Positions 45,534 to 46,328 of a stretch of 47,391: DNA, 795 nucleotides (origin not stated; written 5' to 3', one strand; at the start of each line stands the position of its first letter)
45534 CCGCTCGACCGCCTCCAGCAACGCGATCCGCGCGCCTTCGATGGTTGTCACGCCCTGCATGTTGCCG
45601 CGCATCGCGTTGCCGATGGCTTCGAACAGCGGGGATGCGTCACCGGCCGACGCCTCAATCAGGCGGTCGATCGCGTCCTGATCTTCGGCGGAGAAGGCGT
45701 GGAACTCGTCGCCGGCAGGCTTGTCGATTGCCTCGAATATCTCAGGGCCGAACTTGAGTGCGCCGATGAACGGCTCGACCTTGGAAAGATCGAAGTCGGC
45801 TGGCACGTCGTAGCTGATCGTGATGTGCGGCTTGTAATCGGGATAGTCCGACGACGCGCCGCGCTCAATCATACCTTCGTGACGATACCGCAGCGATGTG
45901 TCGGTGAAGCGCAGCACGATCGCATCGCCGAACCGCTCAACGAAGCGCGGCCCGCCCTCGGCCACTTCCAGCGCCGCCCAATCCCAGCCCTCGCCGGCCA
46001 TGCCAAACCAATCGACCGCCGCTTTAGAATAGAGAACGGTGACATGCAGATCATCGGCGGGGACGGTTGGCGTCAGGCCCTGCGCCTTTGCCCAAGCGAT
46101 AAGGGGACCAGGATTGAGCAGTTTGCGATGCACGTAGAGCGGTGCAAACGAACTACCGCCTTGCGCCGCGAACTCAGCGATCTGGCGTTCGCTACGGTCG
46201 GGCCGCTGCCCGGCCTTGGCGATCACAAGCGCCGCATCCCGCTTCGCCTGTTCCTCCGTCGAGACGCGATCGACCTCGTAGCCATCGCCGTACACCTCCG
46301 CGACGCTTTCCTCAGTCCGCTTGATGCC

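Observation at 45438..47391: Portal protein carries an in-frame 2H phosphoesterase (LigT/Acb1-type) domain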

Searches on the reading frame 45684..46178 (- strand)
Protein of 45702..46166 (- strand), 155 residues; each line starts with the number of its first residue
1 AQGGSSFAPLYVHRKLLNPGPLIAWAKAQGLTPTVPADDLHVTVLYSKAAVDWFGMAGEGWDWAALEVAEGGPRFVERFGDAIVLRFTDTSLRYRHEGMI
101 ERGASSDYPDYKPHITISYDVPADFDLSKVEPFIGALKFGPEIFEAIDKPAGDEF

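Call 19: search_dna_similar(query=window:45702-46166:-, collection=phages, mode=protein, max_rows=60, max_evalue=0.00001)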
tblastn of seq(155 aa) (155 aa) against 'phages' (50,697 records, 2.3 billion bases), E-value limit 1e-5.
Records with a match: 1343; places in all: 1343; records where one place covers at least 80% of the query: 40.
Best place of each record, by identity: <60% 1343.
By first word of the organism name: Escherichia 568; Klebsiella 274; Shigella 81; Enterobacter 56; Enterobacteria 47; Vibrio 47; Salmonella 31; Yersinia 30; Citrobacter 28; Cronobacter 21; and 36 more.
By host as written in the record: Escherichia coli 245; - 154; Klebsiella pneumoniae 91; Escherichia coli O157:H7 24; Escherichia coli B 23; Escherichia coli str. K-12 substr. MG1655 22; Shigella sp. 20; Enterobacter cloacae 15; and 349 more.
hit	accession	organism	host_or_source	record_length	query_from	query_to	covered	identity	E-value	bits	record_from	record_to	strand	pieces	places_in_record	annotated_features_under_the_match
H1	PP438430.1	Synechococcus phage Ssp-JY40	Synechococcus sp.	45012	1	149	96%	50.9%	4e-42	154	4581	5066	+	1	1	hypothetical protein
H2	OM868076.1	Synechococcus phage Yong-M3-232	Synechococcus sp. PCC 7002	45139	1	149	96%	50.9%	1e-41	152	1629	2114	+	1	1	hypothetical protein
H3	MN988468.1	Rhizobium phage RHph_TM3_3_3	Rhizobium phaseoli T3_3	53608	10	147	89%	49.6%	3e-33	129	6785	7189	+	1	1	putative portal protein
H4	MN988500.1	Rhizobium phage RHph_Y55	Rhizobium etli IE6845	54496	10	148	90%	49.0%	1e-38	144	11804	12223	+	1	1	putative portal protein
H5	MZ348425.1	Pseudomonas phage psageB2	soil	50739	10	147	89%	49.3%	6e-38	142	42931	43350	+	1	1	protein of unknown function DUF1073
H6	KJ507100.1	Pseudomonas phage phiPSA1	Pseudomonas syringae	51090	10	147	89%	49.3%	6e-38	142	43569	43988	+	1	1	hypothetical protein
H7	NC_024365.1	Pseudomonas phage phiPSA1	Pseudomonas syringae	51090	10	147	89%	49.3%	6e-38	142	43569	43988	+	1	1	portal protein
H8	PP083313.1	Pseudomonas phage PSA-2T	Pseudomonas syringae pv. actinidiae ...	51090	10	147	89%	49.3%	6e-38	142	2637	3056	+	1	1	portal protein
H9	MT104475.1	Pseudomonas phage MR15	-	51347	10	147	89%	49.3%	6e-38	142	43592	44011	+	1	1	hypothetical protein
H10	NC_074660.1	Pseudomonas phage MR15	-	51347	10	147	89%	49.3%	6e-38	142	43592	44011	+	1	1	hypothetical protein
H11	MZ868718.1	Pseudomonas phage psageK9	Pseudomonas syringae pv. actinidiae K7#8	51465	10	147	89%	49.3%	6e-38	142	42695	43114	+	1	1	hypothetical protein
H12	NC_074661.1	Pseudomonas phage psageK9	Pseudomonas syringae pv. actinidiae K7#8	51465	10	147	89%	49.3%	6e-38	142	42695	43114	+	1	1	hypothetical protein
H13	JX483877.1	Rhizobium phage RHEph05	Rhizobium etli GR56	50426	10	148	90%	46.9%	5e-38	142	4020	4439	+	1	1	putative head protein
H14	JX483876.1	Rhizobium phage RHEph04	Rhizobium etli GR56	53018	10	148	90%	46.9%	5e-38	142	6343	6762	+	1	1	putative head protein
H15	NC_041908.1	Rhizobium phage RHEph04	Rhizobium etli GR56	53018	10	148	90%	46.9%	5e-38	142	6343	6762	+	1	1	portal protein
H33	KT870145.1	Roseobacter phage DSS3P8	Ruegeria pomeroyi DSS-3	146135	3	143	91%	35.2%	6e-14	73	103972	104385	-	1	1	prohead protease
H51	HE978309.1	Enterobacteria phage GEC-3S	Escherichia coli O104:H4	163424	35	143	70%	36.0%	3e-9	60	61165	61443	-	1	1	hypothetical protein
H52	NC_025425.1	Enterobacteria phage GEC-3S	Escherichia coli O104:H4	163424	35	143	70%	36.0%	3e-9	60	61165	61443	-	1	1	RNA ligase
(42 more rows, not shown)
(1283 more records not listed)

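Call 40: search_solved_structures(query=A3, max_evalue=0.01, show_alignments=3)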
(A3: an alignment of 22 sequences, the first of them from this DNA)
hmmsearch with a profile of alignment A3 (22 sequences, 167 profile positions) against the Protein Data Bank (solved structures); distinct sequences matched with E-value up to 0.01: 4.
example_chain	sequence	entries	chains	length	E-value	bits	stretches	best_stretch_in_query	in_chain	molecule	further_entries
8hds_A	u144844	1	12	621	6.7e-43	149.2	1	9-155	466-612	Pam3 portal protein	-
7t26_A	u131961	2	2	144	8.6e-16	61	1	15-133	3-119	Acb1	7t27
9q2g_A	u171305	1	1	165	6e-05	25.8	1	11-128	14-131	Anti-CBASS protein Acb1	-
9q2y_A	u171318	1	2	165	0.0026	20.4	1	82-128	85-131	Anti-CBASS protein Acb1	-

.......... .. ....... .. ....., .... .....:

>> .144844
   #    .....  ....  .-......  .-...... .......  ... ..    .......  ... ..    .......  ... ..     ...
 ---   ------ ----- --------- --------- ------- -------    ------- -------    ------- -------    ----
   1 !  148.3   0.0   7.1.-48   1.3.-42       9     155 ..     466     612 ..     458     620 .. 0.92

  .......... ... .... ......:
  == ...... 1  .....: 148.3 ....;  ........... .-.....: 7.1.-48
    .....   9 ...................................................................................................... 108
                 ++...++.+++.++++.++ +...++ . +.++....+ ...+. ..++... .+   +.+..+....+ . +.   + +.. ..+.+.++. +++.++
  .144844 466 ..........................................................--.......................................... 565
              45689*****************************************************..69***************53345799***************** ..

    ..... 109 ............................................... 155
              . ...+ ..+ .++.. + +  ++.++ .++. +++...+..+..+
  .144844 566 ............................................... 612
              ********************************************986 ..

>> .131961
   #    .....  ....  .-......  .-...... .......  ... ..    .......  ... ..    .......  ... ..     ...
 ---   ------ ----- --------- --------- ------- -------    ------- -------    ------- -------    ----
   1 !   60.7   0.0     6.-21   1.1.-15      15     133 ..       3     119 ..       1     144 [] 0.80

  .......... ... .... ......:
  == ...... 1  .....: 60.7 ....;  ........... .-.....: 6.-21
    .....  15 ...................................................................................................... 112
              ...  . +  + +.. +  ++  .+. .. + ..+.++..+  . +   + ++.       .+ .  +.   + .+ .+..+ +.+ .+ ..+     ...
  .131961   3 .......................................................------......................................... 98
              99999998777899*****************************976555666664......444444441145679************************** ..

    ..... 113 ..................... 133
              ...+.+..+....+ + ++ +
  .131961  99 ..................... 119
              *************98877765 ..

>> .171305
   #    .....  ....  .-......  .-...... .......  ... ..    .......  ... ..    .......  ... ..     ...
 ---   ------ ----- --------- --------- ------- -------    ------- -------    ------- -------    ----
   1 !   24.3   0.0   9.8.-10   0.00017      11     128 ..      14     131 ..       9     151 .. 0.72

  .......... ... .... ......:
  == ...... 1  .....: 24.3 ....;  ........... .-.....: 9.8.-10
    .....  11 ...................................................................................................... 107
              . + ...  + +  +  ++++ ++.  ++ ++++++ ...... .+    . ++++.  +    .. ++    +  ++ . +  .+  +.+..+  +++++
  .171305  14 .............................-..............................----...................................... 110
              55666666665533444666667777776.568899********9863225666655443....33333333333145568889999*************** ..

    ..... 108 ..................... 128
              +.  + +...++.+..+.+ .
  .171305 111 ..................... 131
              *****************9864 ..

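Call 53: get_annotated_region(hit=H1, flank=2500)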
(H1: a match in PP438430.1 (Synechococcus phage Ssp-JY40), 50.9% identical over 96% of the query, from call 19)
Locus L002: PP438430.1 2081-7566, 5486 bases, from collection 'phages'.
description: Synechococcus phage Ssp-JY40, complete genome.
organism: Synechococcus phage Ssp-JY40 (NCBI taxid 3128158)
taxonomy: Viruses; Duplodnaviria; Heunggongvirae; Uroviricota; Caudoviricetes
host: Synechococcus sp.; source: China; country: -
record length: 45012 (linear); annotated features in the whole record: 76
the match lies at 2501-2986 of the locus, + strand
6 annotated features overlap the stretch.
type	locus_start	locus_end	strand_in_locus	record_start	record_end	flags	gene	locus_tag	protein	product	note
CDS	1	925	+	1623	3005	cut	-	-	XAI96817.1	XtmB terminase large subunit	-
CDS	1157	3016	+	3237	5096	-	-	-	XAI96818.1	hypothetical protein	-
CDS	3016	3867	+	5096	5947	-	-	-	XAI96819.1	hypothetical protein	-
CDS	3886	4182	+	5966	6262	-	-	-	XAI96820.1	hypothetical protein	-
CDS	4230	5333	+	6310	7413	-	-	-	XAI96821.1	hypothetical protein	-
CDS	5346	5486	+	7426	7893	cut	-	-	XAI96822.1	hypothetical protein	-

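Call 54: get_annotated_region(hit=H4, flank=2500)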
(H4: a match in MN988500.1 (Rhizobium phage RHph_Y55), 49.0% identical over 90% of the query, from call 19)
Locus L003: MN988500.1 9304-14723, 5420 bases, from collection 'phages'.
description: Rhizobium phage RHph_Y55, complete genome.
organism: Rhizobium phage RHph_Y55 (NCBI taxid 2509578)
taxonomy: Viruses; Duplodnaviria; Heunggongvirae; Uroviricota; Caudoviricetes; Kleczkowskavirus
host: Rhizobium etli IE6845; source: agricultural lands; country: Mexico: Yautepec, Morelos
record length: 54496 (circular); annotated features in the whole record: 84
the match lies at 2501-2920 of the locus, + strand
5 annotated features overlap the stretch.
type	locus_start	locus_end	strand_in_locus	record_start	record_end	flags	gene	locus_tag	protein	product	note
CDS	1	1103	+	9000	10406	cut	-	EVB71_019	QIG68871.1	terminase large subunit protein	GO_process: GO:0006323 - DNA packaging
CDS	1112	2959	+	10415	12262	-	-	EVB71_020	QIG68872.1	putative portal protein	-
CDS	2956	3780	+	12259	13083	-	-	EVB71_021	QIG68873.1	head morphogenesis protein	-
CDS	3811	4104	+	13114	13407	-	-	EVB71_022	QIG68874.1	hypothetical protein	-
CDS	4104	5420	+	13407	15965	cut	-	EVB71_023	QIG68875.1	FAD dependent oxidoreductase domain-containing protein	-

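Call 55: get_annotated_region(hit=H7, flank=2500)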
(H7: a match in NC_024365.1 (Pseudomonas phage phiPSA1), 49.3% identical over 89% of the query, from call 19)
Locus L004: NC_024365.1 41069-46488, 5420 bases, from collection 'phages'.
description: Pseudomonas phage phiPSA1, complete genome.
organism: Pseudomonas phage phiPSA1 (NCBI taxid 1500757)
taxonomy: Viruses; Duplodnaviria; Heunggongvirae; Uroviricota; Caudoviricetes
host: Pseudomonas syringae; source: -; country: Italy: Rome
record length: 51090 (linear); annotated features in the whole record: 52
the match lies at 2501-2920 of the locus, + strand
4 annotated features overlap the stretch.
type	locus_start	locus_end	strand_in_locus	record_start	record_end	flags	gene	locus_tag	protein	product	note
CDS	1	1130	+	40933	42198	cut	-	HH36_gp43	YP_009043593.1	terminase family protein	similar to WP_005785643.1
CDS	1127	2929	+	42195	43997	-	-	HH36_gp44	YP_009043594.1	portal protein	similar to WP_005785644.1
CDS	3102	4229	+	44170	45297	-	-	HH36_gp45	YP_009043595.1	head maturation protease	similar to WP_005785646.1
CDS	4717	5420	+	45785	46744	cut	-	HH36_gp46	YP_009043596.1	major head protein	similar to WP_005785649.1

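Call 56: get_annotated_region(hit=H33, flank=2500)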
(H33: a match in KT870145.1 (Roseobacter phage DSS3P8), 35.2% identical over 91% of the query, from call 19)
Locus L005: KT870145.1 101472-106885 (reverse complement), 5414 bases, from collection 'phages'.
description: Roseobacter phage DSS3P8, complete genome.
organism: Roseobacter phage DSS3P8 (NCBI taxid 1735562)
taxonomy: Viruses; Duplodnaviria; Heunggongvirae; Uroviricota; Caudoviricetes
host: Ruegeria pomeroyi DSS-3; source: -; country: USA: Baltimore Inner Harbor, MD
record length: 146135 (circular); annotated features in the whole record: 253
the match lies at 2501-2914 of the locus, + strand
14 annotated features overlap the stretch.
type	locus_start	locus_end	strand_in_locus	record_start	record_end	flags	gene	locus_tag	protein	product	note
CDS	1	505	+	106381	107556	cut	-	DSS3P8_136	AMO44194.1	poly(A) polymerase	gp136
CDS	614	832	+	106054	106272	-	-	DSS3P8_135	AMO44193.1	hypothetical protein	gp135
CDS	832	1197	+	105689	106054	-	-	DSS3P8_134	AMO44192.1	hypothetical protein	gp134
CDS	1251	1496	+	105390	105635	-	-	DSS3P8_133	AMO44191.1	hypothetical protein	gp133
CDS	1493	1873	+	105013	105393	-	-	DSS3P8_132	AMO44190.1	hypothetical protein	gp132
CDS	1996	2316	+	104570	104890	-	-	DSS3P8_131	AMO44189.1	thioredoxin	gp131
CDS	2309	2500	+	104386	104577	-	-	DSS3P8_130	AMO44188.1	hypothetical protein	gp130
CDS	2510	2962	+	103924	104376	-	-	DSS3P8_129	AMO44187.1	prohead protease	gp129; phage prohead protease, HK97 family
CDS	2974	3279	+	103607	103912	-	-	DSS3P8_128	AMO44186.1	hypothetical protein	gp128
CDS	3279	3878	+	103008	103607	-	-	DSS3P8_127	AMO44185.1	hypothetical protein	gp127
CDS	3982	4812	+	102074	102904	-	-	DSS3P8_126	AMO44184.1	hypothetical protein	gp126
CDS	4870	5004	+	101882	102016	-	-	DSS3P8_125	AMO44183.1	hypothetical protein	gp125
CDS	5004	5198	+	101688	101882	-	-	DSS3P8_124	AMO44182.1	hypothetical protein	gp124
CDS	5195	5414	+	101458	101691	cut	-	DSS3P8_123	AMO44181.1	hypothetical protein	gp123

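Call 57: search_protein_families(library=pfam, proteins=[L002:1157-3013:+, L003:1112-2956:+, L004:1127-2926:+], max_evalue=0.001)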
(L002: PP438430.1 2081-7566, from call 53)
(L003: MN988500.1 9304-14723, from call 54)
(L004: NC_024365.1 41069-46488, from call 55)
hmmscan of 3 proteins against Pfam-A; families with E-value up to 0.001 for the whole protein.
L002:1157-3013:+ (619 aa): 2 families
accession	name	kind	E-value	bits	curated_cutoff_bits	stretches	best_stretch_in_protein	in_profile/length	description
PF06381.16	Phage_portal_3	-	3.4e-88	296.2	33.8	1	39-392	2-357/357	Phage portal protein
PF23474.1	Acb1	-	1.7e-37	128.8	27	1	467-614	2-143/144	Anti-CBASS protein Acb1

L003:1112-2956:+ (615 aa): 2 families
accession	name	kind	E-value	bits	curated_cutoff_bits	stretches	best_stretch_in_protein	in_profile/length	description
PF06381.16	Phage_portal_3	-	3.7e-103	345.4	33.8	1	43-388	4-356/357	Phage portal protein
PF23474.1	Acb1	-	1.3e-34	119.4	27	1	462-607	1-142/144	Anti-CBASS protein Acb1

L004:1127-2926:+ (600 aa): 2 families
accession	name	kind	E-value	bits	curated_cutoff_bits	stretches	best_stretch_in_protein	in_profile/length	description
PF06381.16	Phage_portal_3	-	5.3e-89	298.8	33.8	1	38-385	1-356/357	Phage portal protein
PF23474.1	Acb1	-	1.9e-43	148.1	27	1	457-598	1-137/144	Anti-CBASS protein Acb1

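Call 86: search_protein_representatives(protein=window:45720-46178:-)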
Query: 153 residues. Proteins with E-value up to 0.001 (for the whole library): 2111; up to 1e-10: 1380; up to 1e-30: 192. The best 150 are listed.
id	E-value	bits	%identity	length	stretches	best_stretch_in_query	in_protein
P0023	4.4e-50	186.0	66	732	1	1-151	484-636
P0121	2.4e-46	173.9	60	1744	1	12-152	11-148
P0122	5.3e-44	166.3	61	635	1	9-151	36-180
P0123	1.6e-43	164.7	59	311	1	11-151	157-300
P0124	1.6e-42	161.5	57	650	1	10-152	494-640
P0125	4.1e-42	160.1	59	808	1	12-152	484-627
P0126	4.4e-42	160.0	55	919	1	9-152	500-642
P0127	5.8e-42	159.7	59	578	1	13-151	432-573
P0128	1.4e-41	158.4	57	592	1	10-151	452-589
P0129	2.1e-41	157.8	63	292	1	12-152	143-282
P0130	2.1e-41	157.8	56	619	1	12-151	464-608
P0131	5.9e-41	156.4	56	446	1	13-152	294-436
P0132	8.0e-41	156.0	59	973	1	13-152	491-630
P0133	2.4e-40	154.4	53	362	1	8-152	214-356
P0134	4.7e-40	153.5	56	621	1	13-151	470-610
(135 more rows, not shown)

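Call 88: search_protein_families(library=pfam, alignment_id=A6, max_evalue=0.0001)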
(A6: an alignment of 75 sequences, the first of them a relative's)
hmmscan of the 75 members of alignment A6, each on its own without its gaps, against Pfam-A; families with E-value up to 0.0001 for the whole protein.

A. member 1, P0121 (1744 aa): 2 families
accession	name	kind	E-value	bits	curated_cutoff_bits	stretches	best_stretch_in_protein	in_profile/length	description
PF23474.1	Acb1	-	1.1e-39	135.9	27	1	12-152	2-142/144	Anti-CBASS protein Acb1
PF00293.34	NUDIX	-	5.6e-12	46.3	21.1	1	383-501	2-132/134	NUDIX domain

B. families by the number of members that match (of 75 scanned): 17 families
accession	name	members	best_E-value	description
PF23474.1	Acb1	75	3.7e-46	Anti-CBASS protein Acb1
PF06381.16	Phage_portal_3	49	2e-114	Phage portal protein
PF00293.34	NUDIX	5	4.4e-14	NUDIX domain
PF06074.18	Portal_Mu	4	2.5e-88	Portal protein of Mu bacteriophage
PF14550.11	Peptidase_S78_2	3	5e-24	Putative phage serine protease XkdF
PF18812.6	PBECR3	3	1.3e-13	phage-Barnase-EndoU-ColicinE5/D-RelE like nuclease3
PF04860.17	Phage_portal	2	3.9e-72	Phage portal protein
PF03496.20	ADPrib_exo_Tox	2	1.7e-15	ADP-ribosyltransferase exoenzyme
PF13563.12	2_5_RNA_ligase2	2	8e-05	2'-5' RNA ligase superfamily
PF07992.20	Pyr_redox_2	1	6.1e-30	Pyridine nucleotide-disulphide oxidoreductase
PF06150.17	ChaB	1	2.1e-14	ChaB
PF13738.12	Pyr_redox_3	1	5.9e-12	Pyridine nucleotide-disulphide oxidoreductase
PF04233.19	Phage_Mu_F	1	1.4e-09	Phage Mu protein F like protein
PF01129.24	ART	1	1.7e-08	NAD:arginine ADP-ribosyltransferase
PF00890.30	FAD_binding_2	1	5.9e-08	FAD binding domain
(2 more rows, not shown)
